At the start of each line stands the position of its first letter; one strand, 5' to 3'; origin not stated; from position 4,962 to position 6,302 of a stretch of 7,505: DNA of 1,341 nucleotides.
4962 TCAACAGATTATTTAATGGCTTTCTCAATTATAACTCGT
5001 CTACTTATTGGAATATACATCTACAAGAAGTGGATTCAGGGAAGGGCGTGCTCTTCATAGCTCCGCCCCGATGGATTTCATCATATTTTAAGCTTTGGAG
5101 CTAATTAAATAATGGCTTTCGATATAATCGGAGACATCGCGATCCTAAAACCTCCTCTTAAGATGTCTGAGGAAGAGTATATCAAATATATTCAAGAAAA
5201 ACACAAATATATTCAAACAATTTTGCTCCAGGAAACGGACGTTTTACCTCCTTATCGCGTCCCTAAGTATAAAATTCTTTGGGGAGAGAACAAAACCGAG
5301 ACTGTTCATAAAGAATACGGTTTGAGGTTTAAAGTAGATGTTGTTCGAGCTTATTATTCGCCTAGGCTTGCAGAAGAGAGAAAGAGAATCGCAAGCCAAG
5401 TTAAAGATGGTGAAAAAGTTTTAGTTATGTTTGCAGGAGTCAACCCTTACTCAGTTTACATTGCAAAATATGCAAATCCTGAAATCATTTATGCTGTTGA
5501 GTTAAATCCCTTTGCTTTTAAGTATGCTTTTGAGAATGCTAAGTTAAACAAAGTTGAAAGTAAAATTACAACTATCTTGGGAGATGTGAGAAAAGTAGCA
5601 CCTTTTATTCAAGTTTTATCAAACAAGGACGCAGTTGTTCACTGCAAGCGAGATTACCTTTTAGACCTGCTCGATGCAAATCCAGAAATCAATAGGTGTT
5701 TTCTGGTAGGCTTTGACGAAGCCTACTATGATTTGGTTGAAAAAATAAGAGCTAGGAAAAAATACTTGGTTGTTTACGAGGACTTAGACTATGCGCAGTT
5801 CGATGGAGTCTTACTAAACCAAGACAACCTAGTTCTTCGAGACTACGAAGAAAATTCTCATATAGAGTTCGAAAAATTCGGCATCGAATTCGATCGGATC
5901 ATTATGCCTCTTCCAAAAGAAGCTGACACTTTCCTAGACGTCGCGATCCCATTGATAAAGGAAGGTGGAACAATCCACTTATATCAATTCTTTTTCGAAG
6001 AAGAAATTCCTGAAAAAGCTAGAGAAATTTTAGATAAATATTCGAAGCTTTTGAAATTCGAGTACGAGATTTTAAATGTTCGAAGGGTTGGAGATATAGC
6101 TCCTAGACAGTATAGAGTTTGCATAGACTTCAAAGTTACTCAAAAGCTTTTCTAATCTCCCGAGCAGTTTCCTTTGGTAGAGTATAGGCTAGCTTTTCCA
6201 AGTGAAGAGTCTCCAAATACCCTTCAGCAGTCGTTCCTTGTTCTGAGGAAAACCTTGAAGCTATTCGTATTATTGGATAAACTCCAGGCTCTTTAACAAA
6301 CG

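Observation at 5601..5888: An insertion of about 95 aa splits the catalytic Rossmann domain of the Trm5/TYW2-family enzyme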

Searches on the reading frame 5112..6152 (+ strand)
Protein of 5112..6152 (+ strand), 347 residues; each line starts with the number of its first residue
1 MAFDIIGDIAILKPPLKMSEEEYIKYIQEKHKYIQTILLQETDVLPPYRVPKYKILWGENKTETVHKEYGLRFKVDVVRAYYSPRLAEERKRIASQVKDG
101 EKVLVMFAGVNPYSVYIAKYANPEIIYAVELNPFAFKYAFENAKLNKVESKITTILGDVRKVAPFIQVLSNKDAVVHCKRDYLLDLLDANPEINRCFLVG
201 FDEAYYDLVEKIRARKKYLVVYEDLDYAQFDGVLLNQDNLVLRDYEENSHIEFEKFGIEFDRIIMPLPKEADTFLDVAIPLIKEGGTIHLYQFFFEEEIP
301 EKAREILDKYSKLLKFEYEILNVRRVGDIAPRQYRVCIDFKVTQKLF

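Call 3: search_protein_families(library=pfam, proteins=[window:5112-6152:+], max_evalue=1)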
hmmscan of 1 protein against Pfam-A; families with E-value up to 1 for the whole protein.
window:5112-6152:+ (347 aa): 4 families
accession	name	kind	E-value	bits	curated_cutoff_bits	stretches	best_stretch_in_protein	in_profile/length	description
PF02475.24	TRM5-TYW2_MTfase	-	1.4e-51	175.1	28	2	64-164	1-101/164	TRM5/TYW2 methyltransferase domain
PF25133.1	TYW2_N_2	-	1.9e-07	31.6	27.7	1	2-60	20-78/79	TYW2 N-terminal domain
PF09445.16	Methyltransf_15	-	0.0019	18.3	22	1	104-172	5-71/165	RNA cap guanine-N2 methyltransferase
PF06325.19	PrmA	-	0.02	14.9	22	1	97-161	159-223/296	Ribosomal protein L11 methyltransferase (PrmA)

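Call 4: search_solved_structures(query=window:5112-6152:+, max_evalue=0.01, show_alignments=3)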
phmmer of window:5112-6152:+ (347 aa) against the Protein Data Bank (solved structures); distinct sequences matched with E-value up to 0.01: 9.
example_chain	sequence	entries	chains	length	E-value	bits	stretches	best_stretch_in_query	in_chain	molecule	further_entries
5yac_A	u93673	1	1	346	1.4e-48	169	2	2-162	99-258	tRNA (guanine(37)-N1)-methyltransferase Trm5b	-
5wt1_A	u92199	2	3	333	4.1e-40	141.2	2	3-165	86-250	tRNA (guanine(37)-N1)-methyltransferase Trm5a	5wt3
5hji_A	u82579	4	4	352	5.2e-40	140.8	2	3-165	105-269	tRNA (guanine(37)-N1)-methyltransferase Trm5a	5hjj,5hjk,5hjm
2yx1_A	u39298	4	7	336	3.3e-38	134.9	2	2-162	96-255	Hypothetical protein MJ0883 | Uncharacterized protein MJ0883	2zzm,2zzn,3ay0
3a27_A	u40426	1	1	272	1.4e-35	126.3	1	3-162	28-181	Uncharacterized protein MJ1557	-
3k6r_A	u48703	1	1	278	1.4e-25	93.4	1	6-155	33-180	putative transferase PH0793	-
3a25_A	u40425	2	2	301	2e-25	92.9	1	6-155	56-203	Uncharacterized protein PH0793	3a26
2as0_A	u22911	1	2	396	3.3e-06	29.7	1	50-167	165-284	hypothetical protein PH1915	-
2jjq_A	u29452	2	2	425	0.0011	21.4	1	92-154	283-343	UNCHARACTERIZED RNA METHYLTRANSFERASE PYRAB10780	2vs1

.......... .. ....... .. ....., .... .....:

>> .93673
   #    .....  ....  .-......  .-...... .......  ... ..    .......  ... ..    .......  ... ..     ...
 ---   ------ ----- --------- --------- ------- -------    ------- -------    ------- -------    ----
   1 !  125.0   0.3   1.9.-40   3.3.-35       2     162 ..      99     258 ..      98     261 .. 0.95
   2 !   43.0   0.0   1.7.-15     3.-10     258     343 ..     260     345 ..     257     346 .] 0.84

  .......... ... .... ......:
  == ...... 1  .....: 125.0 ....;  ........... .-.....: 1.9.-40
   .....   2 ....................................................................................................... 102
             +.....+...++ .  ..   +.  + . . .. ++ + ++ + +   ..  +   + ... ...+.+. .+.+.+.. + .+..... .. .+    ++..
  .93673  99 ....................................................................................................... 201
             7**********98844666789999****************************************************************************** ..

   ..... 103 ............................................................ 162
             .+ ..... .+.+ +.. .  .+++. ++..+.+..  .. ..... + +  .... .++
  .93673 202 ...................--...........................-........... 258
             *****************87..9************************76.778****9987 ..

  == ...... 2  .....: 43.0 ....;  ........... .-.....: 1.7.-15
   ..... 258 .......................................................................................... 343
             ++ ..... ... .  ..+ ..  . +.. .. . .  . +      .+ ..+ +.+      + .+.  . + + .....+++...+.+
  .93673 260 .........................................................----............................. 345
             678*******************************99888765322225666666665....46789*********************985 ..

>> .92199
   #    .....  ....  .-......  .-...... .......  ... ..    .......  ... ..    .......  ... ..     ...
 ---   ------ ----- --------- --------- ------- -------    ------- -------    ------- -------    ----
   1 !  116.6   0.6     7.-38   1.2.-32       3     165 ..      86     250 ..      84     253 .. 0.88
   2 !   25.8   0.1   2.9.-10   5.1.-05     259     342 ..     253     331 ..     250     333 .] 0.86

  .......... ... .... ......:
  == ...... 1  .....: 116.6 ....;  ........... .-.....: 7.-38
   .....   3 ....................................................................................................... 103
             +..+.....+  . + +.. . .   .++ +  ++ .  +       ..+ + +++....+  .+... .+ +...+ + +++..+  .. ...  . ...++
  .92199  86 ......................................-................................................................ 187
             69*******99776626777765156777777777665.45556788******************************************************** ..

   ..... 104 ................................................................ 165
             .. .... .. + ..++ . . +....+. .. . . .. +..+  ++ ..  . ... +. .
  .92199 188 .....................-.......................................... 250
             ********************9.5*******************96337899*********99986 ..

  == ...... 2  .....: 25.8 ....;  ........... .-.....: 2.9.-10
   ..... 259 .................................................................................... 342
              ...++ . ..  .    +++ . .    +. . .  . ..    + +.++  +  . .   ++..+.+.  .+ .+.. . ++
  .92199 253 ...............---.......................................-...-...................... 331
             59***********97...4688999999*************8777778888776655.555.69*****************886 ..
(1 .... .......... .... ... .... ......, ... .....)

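Call 5: search_protein_families(library=ncbifam, proteins=[window:5112-6152:+], max_evalue=1)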
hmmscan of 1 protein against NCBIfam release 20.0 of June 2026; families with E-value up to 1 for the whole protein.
window:5112-6152:+ (347 aa): 12 families
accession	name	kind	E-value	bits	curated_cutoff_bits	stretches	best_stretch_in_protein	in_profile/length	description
NF047730.1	tRNAMtaseTrm5b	equivalog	4.6e-62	210.1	600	2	2-167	82-246/330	tRNA (guanine(37)-N1)-methyltransferase Trm5b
NF047728.1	tRNAMtaseTaw22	equivalog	4e-50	170.9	550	2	3-167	90-256/336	tRNA (guanine(37)-N1)/4-demethylwyosine(37)-methyltransferase Taw22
NF047732.1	tRNAMtaseTrm5bMeth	equivalog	3e-44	151.4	500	2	2-163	98-259/337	tRNA (guanine(37)-N1)-methyltransferase Trm5b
NF047824.1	tRNAwyosineTaw2Meth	equivalog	1.1e-43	149.7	350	2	4-163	3-156/245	tRNA(Phe) (4-demethylwyosine(37)-C(7)) aminocarboxypropyltransferase Taw2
NF047729.1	tRNAMtaseTaw21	equivalog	2.7e-42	144.7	400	2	4-161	8-167/250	tRNA 4-demethylwyosine(37)-methyltransferase Taw21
NF047823.1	tRNAwyosTaw2Pyroc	equivalog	1.4e-30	106.6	550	2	6-160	33-185/277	tRNA(Phe) (4-demethylwyosine(37)-C(7)) aminocarboxypropyltransferase Taw2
NF011529.0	PRK14968.1-3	equivalog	0.00011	21.6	162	1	77-159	12-91/198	putative methyltransferase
NF033380.1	Rlm_2499C5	equivalog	0.00033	19.5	650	1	55-159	173-280/391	23S rRNA (cytosine(2499)-C(5))-methyltransferase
TIGR00537.1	hemK_rel_arch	hypoth_equivalog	0.0027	17.4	87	1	99-159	19-79/179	HemK2/MTQ2 family protein methyltransferase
TIGR00479.1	rumA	equivalog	0.0047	15.8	183.55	1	53-162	245-353/432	23S rRNA (uracil(1939)-C(5))-methyltransferase RlmD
NF003279.0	PRK04266.1-5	equivalog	0.017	14.6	377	1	96-175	71-147/230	fibrillarin-like rRNA/tRNA 2'-O-methyltransferase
NF011177.0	PRK14582.1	equivalog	0.024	12.9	923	1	213-252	441-480/671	poly-beta-1,6-N-acetyl-D-glucosamine N-deacetylase PgaB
